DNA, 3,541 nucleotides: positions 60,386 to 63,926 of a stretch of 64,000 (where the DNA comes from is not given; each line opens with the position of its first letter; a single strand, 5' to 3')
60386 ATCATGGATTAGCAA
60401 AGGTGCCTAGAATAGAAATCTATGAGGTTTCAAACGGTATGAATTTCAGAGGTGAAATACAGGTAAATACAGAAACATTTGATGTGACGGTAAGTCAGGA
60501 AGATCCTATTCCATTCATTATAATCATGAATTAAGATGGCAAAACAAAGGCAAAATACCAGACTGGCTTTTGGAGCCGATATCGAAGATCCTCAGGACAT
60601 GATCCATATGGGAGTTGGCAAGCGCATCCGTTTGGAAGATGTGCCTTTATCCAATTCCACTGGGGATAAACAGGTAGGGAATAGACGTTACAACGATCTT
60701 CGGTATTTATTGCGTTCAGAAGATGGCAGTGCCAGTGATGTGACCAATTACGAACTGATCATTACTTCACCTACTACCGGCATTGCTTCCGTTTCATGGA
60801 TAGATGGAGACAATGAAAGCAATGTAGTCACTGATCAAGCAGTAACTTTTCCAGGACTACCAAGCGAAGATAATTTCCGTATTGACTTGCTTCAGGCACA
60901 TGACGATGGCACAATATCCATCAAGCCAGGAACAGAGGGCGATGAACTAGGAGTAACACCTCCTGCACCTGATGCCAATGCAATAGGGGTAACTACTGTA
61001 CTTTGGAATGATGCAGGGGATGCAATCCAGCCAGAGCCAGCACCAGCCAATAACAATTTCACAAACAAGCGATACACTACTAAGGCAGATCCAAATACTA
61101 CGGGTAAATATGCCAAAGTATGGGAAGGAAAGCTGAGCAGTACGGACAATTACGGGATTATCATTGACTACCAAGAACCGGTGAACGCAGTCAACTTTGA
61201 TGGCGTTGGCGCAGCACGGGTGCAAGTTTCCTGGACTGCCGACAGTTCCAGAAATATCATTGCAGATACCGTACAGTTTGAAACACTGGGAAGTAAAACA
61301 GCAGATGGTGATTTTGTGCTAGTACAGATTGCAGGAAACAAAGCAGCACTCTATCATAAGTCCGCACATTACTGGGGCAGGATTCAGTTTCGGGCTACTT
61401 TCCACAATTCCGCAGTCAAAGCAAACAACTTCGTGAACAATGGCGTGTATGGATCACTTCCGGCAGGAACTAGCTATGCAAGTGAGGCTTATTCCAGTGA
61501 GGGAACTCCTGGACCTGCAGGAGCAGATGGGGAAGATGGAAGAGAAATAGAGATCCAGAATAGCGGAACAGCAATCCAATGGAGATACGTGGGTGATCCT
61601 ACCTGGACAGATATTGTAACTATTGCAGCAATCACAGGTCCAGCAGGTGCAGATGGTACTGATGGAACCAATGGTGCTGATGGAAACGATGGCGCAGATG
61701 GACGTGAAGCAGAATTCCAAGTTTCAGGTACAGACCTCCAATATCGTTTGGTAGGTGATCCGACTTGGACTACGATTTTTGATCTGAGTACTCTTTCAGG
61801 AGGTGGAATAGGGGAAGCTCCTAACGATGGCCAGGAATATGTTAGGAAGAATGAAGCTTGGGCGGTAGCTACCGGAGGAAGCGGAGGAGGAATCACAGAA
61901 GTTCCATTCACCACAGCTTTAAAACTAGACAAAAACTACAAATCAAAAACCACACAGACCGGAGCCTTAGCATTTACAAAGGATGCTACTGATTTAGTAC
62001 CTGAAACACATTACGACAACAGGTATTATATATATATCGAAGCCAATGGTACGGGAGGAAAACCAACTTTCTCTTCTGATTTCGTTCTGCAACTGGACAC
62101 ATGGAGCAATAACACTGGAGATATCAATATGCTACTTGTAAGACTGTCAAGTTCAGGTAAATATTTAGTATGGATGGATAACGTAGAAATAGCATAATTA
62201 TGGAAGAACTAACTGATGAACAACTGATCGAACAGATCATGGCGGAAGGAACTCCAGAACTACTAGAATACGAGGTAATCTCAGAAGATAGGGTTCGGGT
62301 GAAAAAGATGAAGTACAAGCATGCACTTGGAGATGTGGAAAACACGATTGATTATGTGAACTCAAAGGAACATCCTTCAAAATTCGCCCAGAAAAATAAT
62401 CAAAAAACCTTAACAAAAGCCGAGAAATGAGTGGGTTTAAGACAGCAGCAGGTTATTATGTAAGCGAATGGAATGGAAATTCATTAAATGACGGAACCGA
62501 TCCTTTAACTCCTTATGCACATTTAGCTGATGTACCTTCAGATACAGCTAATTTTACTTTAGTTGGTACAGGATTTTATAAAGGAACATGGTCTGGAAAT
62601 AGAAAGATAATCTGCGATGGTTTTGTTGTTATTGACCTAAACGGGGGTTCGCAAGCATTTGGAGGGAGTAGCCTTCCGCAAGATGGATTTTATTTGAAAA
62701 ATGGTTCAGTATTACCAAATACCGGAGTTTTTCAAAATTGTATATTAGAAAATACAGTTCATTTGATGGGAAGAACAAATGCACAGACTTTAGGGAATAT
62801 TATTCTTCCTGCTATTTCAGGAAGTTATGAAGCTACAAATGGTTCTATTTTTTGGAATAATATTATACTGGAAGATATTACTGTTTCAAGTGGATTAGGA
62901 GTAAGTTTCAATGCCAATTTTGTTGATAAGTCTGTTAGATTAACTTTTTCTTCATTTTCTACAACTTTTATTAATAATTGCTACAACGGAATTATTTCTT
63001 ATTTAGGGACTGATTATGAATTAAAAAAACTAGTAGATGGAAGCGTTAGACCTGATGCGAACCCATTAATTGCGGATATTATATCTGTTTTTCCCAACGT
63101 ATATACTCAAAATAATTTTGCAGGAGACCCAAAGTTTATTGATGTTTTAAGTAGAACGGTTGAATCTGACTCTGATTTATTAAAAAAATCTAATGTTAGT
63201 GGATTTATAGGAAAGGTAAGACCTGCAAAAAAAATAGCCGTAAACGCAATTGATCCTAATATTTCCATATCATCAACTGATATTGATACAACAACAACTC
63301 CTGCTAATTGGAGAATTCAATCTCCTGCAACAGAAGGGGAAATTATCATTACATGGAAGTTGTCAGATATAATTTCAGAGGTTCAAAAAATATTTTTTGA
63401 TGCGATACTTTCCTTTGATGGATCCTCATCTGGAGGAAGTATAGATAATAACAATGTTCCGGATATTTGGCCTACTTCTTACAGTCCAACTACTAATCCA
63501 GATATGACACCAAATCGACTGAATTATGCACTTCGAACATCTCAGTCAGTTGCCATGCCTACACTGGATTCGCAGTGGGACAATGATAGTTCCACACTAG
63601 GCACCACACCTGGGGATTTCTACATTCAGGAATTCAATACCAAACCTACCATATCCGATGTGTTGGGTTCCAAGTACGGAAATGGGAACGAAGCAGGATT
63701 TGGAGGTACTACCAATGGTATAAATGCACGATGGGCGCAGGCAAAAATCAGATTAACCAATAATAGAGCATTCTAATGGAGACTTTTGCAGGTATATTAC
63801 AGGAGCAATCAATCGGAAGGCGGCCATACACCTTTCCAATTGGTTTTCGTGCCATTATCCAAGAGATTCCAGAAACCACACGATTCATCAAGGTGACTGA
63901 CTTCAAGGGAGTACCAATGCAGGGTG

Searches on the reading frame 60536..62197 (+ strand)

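Call 11: search_protein_families(library=pfam, proteins=[window:60536-62197:+], max_evalue=0.001)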
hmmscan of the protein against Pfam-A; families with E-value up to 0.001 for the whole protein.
window:60536-62197:+ (553 aa): 1 family
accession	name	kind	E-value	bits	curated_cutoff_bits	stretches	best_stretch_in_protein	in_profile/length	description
PF01391.23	Collagen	-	8.6e-05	22.7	27.2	0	368-390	31-56/60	Collagen triple helix repeat (20 copies)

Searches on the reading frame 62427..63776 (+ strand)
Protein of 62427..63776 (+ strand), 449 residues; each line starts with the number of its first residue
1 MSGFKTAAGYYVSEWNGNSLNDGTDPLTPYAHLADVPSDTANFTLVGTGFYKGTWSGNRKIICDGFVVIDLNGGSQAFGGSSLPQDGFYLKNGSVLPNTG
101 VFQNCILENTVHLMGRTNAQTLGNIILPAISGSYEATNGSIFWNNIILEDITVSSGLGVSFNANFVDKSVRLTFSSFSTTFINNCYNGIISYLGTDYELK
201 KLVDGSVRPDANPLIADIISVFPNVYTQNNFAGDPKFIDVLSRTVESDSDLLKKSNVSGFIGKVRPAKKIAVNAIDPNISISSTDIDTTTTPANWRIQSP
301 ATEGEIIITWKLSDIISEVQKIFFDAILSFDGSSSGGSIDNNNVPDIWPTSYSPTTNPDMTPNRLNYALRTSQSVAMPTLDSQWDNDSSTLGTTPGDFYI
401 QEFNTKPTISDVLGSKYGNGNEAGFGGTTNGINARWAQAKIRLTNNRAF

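Call 11: search_protein_families(library=pfam, proteins=[window:62427-63776:+], max_evalue=0.001)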
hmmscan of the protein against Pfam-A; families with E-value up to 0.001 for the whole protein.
window:62427-63776:+ (449 aa): 0 families

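Call 35: find_encoding_contigs(protein=window:62427-63776:+, flank=10000, max_places=3)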
Protein window:62427-63776:+ (449 aa): 2 contigs read that carry it; 2 places shown.
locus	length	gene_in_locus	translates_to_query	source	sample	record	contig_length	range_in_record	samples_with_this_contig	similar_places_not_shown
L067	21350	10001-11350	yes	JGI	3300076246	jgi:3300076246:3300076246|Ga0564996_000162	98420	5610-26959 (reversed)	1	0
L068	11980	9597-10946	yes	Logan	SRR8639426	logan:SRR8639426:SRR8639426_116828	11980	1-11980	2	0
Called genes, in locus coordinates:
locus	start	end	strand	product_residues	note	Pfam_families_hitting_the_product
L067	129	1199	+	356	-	-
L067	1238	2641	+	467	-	PF17236:SU10_MCP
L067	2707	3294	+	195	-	-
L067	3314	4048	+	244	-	-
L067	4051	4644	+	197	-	-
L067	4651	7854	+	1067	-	-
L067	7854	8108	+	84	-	-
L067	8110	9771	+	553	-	-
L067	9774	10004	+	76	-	-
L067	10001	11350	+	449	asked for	-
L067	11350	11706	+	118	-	-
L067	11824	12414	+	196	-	-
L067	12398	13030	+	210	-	-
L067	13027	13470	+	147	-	-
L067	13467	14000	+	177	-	-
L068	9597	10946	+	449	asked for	-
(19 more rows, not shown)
